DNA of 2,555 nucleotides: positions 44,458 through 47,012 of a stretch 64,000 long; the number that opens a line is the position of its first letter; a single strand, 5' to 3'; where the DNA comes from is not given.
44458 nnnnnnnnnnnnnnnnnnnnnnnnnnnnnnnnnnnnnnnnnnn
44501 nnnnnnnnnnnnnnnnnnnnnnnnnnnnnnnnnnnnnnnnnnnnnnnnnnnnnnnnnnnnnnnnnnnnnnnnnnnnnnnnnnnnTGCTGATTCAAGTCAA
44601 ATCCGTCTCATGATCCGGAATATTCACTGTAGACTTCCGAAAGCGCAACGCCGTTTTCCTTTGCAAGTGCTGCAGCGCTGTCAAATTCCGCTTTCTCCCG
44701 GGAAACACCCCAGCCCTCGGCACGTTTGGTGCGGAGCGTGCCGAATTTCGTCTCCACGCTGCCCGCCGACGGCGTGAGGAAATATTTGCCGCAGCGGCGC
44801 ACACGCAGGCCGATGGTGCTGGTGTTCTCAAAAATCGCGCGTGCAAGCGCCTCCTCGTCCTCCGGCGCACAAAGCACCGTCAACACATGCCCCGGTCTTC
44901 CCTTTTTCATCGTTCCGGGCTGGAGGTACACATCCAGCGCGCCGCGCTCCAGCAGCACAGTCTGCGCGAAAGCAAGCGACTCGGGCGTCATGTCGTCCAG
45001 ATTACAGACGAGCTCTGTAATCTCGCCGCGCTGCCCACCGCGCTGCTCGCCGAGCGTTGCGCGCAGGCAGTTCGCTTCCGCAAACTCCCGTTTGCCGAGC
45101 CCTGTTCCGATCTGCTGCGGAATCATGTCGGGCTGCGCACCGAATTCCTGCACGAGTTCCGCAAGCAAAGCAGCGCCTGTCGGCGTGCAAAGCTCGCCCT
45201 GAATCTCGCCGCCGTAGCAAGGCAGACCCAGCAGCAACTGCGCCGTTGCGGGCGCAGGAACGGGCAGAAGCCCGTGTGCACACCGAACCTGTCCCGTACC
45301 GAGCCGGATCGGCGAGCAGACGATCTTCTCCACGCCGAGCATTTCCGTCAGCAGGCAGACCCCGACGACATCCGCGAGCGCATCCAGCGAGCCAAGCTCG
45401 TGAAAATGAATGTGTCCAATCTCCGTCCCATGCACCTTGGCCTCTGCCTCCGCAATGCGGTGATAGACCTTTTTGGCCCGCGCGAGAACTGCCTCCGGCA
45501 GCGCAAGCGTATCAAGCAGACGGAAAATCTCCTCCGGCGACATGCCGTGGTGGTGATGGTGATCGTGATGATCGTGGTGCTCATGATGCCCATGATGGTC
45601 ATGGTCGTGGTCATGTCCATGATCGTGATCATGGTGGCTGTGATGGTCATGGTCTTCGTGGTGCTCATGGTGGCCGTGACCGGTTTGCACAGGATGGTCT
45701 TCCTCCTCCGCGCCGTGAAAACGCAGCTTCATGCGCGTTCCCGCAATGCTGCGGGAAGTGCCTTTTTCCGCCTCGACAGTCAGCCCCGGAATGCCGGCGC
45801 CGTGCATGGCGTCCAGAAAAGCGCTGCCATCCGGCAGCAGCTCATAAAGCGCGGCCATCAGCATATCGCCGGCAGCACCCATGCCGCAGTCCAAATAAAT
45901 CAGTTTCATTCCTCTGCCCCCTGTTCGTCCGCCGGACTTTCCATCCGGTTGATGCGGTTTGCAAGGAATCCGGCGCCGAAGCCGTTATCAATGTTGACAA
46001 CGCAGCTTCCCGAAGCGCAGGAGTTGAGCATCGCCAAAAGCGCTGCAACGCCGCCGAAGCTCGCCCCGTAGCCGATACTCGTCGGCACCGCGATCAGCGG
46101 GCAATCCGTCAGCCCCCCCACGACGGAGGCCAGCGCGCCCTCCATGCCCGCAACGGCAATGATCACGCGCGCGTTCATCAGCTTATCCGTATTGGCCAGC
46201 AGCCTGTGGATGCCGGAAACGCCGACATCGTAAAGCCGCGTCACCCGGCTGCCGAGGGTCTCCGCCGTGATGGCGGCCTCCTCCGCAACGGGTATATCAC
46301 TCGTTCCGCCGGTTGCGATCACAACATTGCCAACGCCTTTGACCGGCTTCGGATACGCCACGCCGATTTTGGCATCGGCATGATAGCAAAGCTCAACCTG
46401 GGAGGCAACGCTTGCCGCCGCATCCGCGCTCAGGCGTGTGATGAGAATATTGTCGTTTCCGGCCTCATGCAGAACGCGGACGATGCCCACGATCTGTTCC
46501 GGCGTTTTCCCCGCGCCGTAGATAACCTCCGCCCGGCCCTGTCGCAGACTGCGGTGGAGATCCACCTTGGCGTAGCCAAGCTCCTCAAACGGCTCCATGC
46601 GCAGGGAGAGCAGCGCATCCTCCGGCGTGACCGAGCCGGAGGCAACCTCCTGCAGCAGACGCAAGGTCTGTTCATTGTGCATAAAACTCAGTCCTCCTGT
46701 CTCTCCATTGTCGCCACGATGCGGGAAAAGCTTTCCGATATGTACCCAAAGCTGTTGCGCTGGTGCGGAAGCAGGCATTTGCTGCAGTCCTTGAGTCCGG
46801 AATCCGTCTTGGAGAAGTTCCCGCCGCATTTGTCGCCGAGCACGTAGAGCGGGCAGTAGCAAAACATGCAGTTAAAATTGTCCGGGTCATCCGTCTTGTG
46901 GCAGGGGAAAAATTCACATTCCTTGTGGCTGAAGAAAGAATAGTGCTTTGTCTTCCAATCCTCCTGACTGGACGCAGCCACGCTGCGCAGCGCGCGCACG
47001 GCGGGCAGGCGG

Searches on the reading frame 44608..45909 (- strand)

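Call 67: search_protein_families(library=pfam, proteins=[window:44608-45909:-], max_evalue=0.0001)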
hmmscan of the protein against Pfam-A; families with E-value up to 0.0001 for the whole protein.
window:44608-45909:- (433 aa): 1 family
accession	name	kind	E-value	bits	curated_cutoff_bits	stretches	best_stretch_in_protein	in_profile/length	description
PF01969.22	Ni_insertion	-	2.4e-128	428.9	22.1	1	4-427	1-375/375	Nickel insertion protein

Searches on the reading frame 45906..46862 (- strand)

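Call 67: search_protein_families(library=pfam, proteins=[window:45906-46862:-], max_evalue=0.0001)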
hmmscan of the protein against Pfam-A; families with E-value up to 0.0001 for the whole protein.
window:45906-46862:- (318 aa): 1 family
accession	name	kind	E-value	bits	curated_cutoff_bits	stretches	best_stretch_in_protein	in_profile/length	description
PF00731.26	AIRC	-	4.9e-16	59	30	1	180-310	2-132/148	AIR carboxylase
